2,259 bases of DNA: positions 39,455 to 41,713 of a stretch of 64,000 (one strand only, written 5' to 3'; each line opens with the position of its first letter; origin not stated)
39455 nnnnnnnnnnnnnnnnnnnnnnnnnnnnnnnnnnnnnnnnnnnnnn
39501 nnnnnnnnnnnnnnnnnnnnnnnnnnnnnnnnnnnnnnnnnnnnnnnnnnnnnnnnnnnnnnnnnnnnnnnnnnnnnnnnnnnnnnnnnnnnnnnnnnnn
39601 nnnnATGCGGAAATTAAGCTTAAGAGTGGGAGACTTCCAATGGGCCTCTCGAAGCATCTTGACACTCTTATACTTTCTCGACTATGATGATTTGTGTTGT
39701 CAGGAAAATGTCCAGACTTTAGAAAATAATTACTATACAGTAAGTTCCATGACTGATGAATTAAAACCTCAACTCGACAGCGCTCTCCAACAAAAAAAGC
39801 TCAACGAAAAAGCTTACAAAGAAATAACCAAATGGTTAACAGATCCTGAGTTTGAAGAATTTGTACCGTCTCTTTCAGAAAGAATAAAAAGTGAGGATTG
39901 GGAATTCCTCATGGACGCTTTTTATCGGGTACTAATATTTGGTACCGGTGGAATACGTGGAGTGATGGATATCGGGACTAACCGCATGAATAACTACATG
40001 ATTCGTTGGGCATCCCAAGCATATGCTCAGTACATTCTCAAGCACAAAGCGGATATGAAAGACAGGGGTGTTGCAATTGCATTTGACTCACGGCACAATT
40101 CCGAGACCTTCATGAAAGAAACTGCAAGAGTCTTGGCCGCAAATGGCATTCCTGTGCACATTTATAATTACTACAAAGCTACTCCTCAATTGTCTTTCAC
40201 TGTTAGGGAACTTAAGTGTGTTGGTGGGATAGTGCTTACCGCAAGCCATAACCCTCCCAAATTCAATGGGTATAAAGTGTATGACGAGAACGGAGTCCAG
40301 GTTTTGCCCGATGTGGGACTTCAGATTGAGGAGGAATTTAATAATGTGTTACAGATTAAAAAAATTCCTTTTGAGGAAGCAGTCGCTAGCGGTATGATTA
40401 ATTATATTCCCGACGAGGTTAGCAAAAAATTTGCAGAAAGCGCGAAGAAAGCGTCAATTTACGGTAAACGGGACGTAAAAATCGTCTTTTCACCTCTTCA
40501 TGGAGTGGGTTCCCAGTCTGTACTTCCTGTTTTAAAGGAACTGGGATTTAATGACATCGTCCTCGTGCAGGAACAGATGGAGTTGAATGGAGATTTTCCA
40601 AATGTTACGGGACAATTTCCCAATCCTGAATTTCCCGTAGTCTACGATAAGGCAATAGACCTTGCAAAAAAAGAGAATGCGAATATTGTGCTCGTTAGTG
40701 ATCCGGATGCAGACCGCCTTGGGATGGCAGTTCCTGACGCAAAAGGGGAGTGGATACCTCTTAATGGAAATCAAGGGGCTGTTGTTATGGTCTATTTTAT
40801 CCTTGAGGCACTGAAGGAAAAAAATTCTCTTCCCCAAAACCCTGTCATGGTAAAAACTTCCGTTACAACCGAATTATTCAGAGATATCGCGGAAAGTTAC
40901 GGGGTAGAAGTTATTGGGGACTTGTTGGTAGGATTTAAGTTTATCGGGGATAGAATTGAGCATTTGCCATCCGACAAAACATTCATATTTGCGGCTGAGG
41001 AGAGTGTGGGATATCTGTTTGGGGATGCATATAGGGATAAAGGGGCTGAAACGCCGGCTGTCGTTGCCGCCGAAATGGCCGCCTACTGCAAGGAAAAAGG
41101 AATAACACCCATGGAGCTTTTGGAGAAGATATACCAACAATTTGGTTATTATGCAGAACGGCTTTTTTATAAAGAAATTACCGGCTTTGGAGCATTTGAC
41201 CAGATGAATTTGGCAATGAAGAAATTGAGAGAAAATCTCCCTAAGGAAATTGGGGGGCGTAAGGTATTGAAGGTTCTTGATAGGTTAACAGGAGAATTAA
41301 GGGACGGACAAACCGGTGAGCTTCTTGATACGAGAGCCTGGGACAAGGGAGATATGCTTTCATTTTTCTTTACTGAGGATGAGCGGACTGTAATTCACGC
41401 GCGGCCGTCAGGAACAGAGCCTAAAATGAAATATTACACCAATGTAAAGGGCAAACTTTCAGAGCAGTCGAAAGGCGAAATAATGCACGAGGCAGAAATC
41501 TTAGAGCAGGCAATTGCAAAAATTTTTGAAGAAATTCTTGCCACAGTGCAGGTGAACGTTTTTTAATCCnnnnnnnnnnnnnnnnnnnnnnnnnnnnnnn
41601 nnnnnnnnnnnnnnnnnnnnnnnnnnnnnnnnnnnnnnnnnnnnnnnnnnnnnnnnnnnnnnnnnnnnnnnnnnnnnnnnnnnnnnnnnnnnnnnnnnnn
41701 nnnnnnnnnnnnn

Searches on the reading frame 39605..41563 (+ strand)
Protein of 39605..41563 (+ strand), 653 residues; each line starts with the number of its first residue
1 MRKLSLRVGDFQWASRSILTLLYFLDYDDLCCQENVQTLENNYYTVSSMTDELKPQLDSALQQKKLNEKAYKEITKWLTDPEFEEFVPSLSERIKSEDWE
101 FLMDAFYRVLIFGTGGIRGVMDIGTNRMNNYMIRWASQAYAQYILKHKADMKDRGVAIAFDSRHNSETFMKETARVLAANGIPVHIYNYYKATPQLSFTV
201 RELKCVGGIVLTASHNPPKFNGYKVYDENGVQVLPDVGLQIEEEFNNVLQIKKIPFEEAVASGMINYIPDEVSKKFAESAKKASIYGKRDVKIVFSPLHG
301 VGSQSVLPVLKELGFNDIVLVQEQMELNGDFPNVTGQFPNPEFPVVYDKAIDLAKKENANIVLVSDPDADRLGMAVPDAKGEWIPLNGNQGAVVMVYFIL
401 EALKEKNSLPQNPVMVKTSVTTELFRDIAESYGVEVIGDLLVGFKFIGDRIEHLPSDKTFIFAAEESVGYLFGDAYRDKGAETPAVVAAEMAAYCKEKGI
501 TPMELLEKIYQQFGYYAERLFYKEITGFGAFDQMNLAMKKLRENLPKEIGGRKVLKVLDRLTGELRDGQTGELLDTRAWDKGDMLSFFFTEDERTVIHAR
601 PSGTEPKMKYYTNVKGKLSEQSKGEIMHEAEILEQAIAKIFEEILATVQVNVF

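Call 29: search_protein_families(library=pfam, proteins=[window:39605-41563:+], max_evalue=0.00001)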
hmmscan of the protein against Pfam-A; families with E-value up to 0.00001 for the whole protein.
window:39605-41563:+ (653 aa): 3 families
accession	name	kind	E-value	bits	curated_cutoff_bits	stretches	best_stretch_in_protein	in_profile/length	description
PF02878.22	PGM_PMM_I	-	2.2e-37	128.3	22.5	1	111-248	3-134/138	Phosphoglucomutase/phosphomannomutase, alpha/beta/alpha domain I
PF02879.22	PGM_PMM_II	-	8.5e-22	78.1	29.3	1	278-380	9-102/103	Phosphoglucomutase/phosphomannomutase, alpha/beta/alpha domain II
PF02880.22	PGM_PMM_III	-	1.9e-12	47.7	20.7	1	396-513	6-115/115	Phosphoglucomutase/phosphomannomutase, alpha/beta/alpha domain III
